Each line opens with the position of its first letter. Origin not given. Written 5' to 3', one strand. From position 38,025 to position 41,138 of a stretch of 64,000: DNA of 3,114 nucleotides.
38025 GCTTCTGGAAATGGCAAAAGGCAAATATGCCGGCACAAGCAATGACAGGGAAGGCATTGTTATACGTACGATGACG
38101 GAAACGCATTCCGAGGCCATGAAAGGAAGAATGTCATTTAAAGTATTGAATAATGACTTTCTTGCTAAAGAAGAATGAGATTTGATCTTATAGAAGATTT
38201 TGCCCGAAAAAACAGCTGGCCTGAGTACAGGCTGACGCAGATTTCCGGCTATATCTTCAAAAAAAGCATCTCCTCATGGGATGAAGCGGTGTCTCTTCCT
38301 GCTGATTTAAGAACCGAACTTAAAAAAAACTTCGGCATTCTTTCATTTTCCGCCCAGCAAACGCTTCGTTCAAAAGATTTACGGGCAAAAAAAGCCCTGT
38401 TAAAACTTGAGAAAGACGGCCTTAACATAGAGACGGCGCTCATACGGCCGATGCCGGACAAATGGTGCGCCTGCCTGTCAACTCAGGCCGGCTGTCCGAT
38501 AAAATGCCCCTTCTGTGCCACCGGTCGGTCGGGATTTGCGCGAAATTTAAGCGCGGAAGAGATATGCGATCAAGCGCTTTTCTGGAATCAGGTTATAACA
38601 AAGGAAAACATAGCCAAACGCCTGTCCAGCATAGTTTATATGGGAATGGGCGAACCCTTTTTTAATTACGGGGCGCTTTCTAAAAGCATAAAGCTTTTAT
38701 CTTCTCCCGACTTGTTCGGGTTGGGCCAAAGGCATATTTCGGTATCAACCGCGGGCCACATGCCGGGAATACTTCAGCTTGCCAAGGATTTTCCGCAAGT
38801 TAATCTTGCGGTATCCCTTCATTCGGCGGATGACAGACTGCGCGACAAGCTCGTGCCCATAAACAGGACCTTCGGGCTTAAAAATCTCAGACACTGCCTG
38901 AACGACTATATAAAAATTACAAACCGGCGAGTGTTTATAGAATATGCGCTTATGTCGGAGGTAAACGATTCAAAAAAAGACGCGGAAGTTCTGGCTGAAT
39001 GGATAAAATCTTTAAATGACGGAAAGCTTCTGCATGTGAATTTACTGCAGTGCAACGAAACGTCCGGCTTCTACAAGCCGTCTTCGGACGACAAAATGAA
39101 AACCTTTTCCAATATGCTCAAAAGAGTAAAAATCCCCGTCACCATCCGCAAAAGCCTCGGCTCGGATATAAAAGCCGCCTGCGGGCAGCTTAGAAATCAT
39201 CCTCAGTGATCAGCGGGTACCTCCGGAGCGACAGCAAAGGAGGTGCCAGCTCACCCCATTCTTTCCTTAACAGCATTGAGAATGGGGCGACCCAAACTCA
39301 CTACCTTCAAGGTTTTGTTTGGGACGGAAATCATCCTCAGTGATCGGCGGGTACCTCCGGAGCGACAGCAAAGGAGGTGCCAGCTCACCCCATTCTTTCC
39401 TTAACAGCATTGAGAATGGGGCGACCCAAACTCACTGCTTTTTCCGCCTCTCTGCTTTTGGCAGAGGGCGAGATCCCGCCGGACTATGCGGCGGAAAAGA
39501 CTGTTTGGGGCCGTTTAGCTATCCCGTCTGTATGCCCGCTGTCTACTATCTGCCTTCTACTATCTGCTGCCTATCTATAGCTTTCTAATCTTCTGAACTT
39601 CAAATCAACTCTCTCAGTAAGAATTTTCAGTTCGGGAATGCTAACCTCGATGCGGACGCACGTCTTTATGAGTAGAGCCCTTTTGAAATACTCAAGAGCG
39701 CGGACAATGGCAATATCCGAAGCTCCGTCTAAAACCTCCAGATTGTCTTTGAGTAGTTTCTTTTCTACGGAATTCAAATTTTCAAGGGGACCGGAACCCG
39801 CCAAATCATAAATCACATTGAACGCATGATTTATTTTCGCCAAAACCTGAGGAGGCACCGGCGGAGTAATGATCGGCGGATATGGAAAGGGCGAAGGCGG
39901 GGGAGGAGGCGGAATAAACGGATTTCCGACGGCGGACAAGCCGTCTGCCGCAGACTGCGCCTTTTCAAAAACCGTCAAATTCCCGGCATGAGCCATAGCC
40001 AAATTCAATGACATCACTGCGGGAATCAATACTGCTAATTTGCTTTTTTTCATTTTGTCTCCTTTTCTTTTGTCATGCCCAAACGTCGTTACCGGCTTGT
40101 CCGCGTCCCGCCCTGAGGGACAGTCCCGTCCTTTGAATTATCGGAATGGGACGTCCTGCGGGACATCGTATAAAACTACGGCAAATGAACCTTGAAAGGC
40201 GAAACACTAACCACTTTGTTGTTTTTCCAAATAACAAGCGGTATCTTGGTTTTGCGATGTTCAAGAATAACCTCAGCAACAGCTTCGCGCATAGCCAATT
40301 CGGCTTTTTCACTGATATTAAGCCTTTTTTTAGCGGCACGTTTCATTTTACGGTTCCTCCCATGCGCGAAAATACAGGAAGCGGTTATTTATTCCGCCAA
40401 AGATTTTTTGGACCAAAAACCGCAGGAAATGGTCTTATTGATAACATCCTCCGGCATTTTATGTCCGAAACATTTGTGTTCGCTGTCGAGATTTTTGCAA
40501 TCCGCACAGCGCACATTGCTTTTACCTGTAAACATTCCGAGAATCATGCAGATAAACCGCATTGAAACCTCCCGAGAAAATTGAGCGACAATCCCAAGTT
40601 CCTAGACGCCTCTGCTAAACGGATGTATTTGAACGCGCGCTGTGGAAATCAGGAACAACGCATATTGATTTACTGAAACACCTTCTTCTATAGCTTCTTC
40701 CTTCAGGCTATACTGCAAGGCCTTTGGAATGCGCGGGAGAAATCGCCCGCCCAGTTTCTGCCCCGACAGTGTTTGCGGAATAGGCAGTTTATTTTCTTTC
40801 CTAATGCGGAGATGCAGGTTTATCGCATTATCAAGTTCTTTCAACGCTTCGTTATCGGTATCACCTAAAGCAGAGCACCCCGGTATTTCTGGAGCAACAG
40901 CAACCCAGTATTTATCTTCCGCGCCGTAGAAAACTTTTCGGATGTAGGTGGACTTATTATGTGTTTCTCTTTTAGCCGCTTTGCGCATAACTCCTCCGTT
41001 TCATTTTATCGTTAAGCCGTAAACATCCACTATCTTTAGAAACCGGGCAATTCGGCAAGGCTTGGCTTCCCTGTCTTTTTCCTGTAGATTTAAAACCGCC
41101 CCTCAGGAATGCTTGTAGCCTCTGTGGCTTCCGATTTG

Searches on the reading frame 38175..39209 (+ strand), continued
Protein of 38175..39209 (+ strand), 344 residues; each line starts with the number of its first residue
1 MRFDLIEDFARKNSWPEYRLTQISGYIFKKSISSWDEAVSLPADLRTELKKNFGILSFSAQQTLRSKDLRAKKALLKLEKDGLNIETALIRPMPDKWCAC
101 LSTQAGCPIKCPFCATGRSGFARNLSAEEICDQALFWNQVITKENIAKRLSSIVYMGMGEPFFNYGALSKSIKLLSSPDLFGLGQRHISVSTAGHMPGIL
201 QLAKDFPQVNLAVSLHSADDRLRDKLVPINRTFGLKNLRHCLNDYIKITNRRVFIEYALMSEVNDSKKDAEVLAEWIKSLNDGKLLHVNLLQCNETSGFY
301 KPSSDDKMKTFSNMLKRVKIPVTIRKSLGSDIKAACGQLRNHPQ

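Call 33: search_protein_families(library=ncbifam, proteins=[P0122, P0124, P0125, P0127, P0131, P0147, P0203, P0223, P0145], max_evalue=1e-70)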
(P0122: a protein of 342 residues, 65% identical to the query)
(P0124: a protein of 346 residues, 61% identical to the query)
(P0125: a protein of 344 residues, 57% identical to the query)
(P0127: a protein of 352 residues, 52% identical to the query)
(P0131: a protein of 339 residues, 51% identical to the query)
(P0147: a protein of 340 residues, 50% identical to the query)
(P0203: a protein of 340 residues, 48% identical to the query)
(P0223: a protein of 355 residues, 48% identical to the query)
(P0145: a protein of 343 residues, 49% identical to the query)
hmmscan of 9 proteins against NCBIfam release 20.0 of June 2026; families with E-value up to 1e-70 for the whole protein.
P0122 (342 aa): 5 families
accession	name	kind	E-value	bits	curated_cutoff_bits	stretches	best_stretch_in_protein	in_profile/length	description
NF000424.4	CfrAB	exception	8.1e-89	298.3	530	1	6-340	7-337/338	Cfr family 23S rRNA (adenine(2503)-C(8))-methyltransferase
NF011024.0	PRK14453.1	equivalog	2e-87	293.7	468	1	6-341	11-342/348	23S rRNA (adenine(2503)-C(8))-methyltransferase Cfr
TIGR04432.1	rSAM_Cfr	equivalog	1.7e-85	287.3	550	1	7-341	10-340/341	Cfr family 23S rRNA (adenine(2503)-C(8))-methyltransferase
TIGR00048.1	rRNA_mod_RlmN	equivalog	1.8e-85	287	290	1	6-340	17-344/355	dual-specificity RNA methyltransferase RlmN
NF011031.0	PRK14461.1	equivalog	8.8e-79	265.2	601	1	8-342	20-364/372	ribosomal RNA large subunit methyltransferase N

P0124 (346 aa): 5 families
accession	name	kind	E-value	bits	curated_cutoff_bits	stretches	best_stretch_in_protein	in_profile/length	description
NF011024.0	PRK14453.1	equivalog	2e-85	287.1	468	1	6-344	11-344/348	23S rRNA (adenine(2503)-C(8))-methyltransferase Cfr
NF000424.4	CfrAB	exception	1.3e-84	284.4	530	1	6-341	7-337/338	Cfr family 23S rRNA (adenine(2503)-C(8))-methyltransferase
TIGR04432.1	rSAM_Cfr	equivalog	1.5e-83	280.9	550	1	7-342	10-340/341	Cfr family 23S rRNA (adenine(2503)-C(8))-methyltransferase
TIGR00048.1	rRNA_mod_RlmN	equivalog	1.8e-83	280.4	290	1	3-343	14-346/355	dual-specificity RNA methyltransferase RlmN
NF011031.0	PRK14461.1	equivalog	4.1e-82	276.2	601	1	6-345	18-366/372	ribosomal RNA large subunit methyltransferase N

P0125 (344 aa): 5 families
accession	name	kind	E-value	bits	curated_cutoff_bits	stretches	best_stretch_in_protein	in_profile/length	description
NF000424.4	CfrAB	exception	1.2e-86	291.1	530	1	2-339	3-337/338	Cfr family 23S rRNA (adenine(2503)-C(8))-methyltransferase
NF011024.0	PRK14453.1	equivalog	3.6e-85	286.3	468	1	2-342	7-344/348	23S rRNA (adenine(2503)-C(8))-methyltransferase Cfr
TIGR00048.1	rRNA_mod_RlmN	equivalog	1.4e-84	284.1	290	1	3-342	14-347/355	dual-specificity RNA methyltransferase RlmN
TIGR04432.1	rSAM_Cfr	equivalog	1.6e-83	280.8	550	1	2-340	5-340/341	Cfr family 23S rRNA (adenine(2503)-C(8))-methyltransferase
NF011031.0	PRK14461.1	equivalog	6.2e-83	278.8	601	1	7-342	19-365/372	ribosomal RNA large subunit methyltransferase N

P0127 (352 aa): 5 families
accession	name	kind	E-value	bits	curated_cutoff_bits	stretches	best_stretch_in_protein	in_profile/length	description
NF000424.4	CfrAB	exception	1e-93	314.4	530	1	5-339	6-337/338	Cfr family 23S rRNA (adenine(2503)-C(8))-methyltransferase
NF011024.0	PRK14453.1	equivalog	6e-93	311.8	468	1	6-345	11-347/348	23S rRNA (adenine(2503)-C(8))-methyltransferase Cfr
TIGR04432.1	rSAM_Cfr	equivalog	7.5e-92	308.2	550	1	5-340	8-340/341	Cfr family 23S rRNA (adenine(2503)-C(8))-methyltransferase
TIGR00048.1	rRNA_mod_RlmN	equivalog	1.9e-88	296.8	290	1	2-348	13-353/355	dual-specificity RNA methyltransferase RlmN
NF011031.0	PRK14461.1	equivalog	8.2e-80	268.6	601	1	2-346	14-369/372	ribosomal RNA large subunit methyltransferase N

P0131 (339 aa): 5 families
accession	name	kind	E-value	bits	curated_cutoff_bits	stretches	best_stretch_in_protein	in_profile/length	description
NF000424.4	CfrAB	exception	2e-84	283.9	530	1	2-336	3-337/338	Cfr family 23S rRNA (adenine(2503)-C(8))-methyltransferase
NF011024.0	PRK14453.1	equivalog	1.3e-83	281.2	468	1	2-338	7-343/348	23S rRNA (adenine(2503)-C(8))-methyltransferase Cfr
TIGR00048.1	rRNA_mod_RlmN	equivalog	2.2e-82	276.8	290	1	4-337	15-345/355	dual-specificity RNA methyltransferase RlmN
TIGR04432.1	rSAM_Cfr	equivalog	1.2e-81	274.7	550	1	2-337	5-340/341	Cfr family 23S rRNA (adenine(2503)-C(8))-methyltransferase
NF011031.0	PRK14461.1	equivalog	2.9e-73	247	601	1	5-338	17-364/372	ribosomal RNA large subunit methyltransferase N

P0147 (340 aa): 5 families
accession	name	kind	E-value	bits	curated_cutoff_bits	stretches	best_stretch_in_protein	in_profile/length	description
TIGR00048.1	rRNA_mod_RlmN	equivalog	6.8e-94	314.7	290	1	2-338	13-344/355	dual-specificity RNA methyltransferase RlmN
NF011031.0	PRK14461.1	equivalog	1.6e-89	300.5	601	1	2-340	14-364/372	ribosomal RNA large subunit methyltransferase N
NF000424.4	CfrAB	exception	1e-88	298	530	1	4-338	5-337/338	Cfr family 23S rRNA (adenine(2503)-C(8))-methyltransferase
NF011024.0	PRK14453.1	equivalog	3.5e-88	296.2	468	1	4-339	9-342/348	23S rRNA (adenine(2503)-C(8))-methyltransferase Cfr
TIGR04432.1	rSAM_Cfr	equivalog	8.9e-88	294.8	550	1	4-339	7-340/341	Cfr family 23S rRNA (adenine(2503)-C(8))-methyltransferase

P0203 (340 aa): 5 families
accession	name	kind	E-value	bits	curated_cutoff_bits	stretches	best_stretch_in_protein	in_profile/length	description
TIGR00048.1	rRNA_mod_RlmN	equivalog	1e-90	304.2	290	1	4-338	15-345/355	dual-specificity RNA methyltransferase RlmN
NF000424.4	CfrAB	exception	1.4e-83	281.1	530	1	3-336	4-337/338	Cfr family 23S rRNA (adenine(2503)-C(8))-methyltransferase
NF011024.0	PRK14453.1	equivalog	1.5e-81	274.3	468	1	3-338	8-343/348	23S rRNA (adenine(2503)-C(8))-methyltransferase Cfr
TIGR04432.1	rSAM_Cfr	equivalog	2.2e-80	270.5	550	1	3-336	6-339/341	Cfr family 23S rRNA (adenine(2503)-C(8))-methyltransferase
NF011031.0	PRK14461.1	equivalog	1.4e-75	254.7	601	1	4-339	16-365/372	ribosomal RNA large subunit methyltransferase N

P0223 (355 aa): 5 families
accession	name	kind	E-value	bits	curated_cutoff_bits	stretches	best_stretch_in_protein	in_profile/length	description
NF000424.4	CfrAB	exception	1.3e-92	310.8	530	0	159-353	140-337/338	Cfr family 23S rRNA (adenine(2503)-C(8))-methyltransferase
NF011031.0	PRK14461.1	equivalog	3.8e-92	309.2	601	1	2-355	14-364/372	ribosomal RNA large subunit methyltransferase N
TIGR00048.1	rRNA_mod_RlmN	equivalog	2.9e-91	306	290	1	2-353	13-344/355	dual-specificity RNA methyltransferase RlmN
TIGR04432.1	rSAM_Cfr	equivalog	1.2e-90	304.3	550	1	4-354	7-340/341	Cfr family 23S rRNA (adenine(2503)-C(8))-methyltransferase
NF011024.0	PRK14453.1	equivalog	1.7e-90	303.8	468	0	159-354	144-342/348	23S rRNA (adenine(2503)-C(8))-methyltransferase Cfr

P0145 (343 aa): 5 families
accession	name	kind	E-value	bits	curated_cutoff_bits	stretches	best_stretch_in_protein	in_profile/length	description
NF000424.4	CfrAB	exception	2.5e-88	296.7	530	1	2-338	3-337/338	Cfr family 23S rRNA (adenine(2503)-C(8))-methyltransferase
NF011024.0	PRK14453.1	equivalog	7.2e-87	291.9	468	1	2-340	7-343/348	23S rRNA (adenine(2503)-C(8))-methyltransferase Cfr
TIGR04432.1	rSAM_Cfr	equivalog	5.5e-86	288.9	550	1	2-338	5-339/341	Cfr family 23S rRNA (adenine(2503)-C(8))-methyltransferase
TIGR00048.1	rRNA_mod_RlmN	equivalog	1.4e-85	287.4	290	1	3-340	14-345/355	dual-specificity RNA methyltransferase RlmN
NF011031.0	PRK14461.1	equivalog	1.1e-76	258.3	601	1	4-342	16-366/372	ribosomal RNA large subunit methyltransferase N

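Call 49: search_protein_families(library=phrogs, proteins=[window:38175-39209:+], max_evalue=0.001)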
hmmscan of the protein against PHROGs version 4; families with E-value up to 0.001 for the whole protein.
window:38175-39209:+ (344 aa): 2 families
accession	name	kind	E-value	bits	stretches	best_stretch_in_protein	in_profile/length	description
phrog_24834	-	unknown function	3.9e-08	33.7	1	67-173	34-139/336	-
phrog_27142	-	other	5e-07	30.9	1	78-338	23-297/300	Fe-S-cluster redox domain-containing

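Call 52: search_protein_families(library=padloc, proteins=[window:38175-39209:+], max_evalue=0.001)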
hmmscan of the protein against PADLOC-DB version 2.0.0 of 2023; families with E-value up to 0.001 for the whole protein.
window:38175-39209:+ (344 aa): 0 families

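Call 63: find_encoding_contigs(protein=P0121, flank=3000, max_places=4)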
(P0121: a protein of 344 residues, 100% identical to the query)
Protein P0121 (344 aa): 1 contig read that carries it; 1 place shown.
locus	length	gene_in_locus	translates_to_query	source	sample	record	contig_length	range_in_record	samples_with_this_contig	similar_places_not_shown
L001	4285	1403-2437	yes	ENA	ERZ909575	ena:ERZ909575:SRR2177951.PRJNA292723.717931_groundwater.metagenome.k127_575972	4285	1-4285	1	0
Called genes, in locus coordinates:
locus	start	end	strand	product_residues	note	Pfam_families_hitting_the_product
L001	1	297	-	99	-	?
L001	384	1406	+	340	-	PF21189:PHA02142, PF09414:RNA_ligase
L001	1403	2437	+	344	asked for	PF04055:Radical_SAM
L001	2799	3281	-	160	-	-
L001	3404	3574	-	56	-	-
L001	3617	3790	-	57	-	-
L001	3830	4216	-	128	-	PF15919:HicB_lk_antitox (weak), PF05534:HicB (weak)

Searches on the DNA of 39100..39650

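Call 61: search_rna_families(source=window, start=39100, end=39650, threshold=evalue, max_evalue=1)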
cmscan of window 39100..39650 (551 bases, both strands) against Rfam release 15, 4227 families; matches with E-value up to 1: 2.
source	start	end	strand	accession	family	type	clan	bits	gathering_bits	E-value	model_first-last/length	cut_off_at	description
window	39371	39435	+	RF02643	Spy491738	Gene; sRNA;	-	20.9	91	0.74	1-85/85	no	S. pyogenes small RNA Spy491738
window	39237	39301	+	RF02643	Spy491738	Gene; sRNA;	-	20.9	91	0.74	1-85/85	no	S. pyogenes small RNA Spy491738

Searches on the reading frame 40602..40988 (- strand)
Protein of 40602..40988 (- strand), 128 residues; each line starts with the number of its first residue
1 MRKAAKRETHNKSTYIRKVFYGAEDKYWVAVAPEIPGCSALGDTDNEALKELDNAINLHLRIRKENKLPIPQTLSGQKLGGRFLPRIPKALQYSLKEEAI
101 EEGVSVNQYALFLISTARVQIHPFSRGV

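Call 3: search_protein_families(library=pfam, proteins=[window:40602-40988:-], max_evalue=0.01)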
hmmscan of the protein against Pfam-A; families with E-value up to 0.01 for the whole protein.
window:40602-40988:- (128 aa): 4 families
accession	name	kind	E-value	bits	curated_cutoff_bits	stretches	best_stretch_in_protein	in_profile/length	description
PF15919.11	HicB_lk_antitox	-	4e-06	27.4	27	1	24-73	9-60/123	HicB_like antitoxin of bacterial toxin-antitoxin system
PF05534.18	HicB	-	5.1e-06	26.7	21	1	81-110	18-47/51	HicB family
PF21748.3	UPF0150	-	0.00061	20.1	27.3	1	24-71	16-64/64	UPF0150-like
PF24113.1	DUF7387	-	0.0017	19.1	27.9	1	20-60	16-55/85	Family of unknown function (DUF7387)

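Call 52: search_protein_families(library=padloc, proteins=[window:40602-40988:-], max_evalue=0.001)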
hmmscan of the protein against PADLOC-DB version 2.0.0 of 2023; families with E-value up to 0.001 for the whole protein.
window:40602-40988:- (128 aa): 0 families
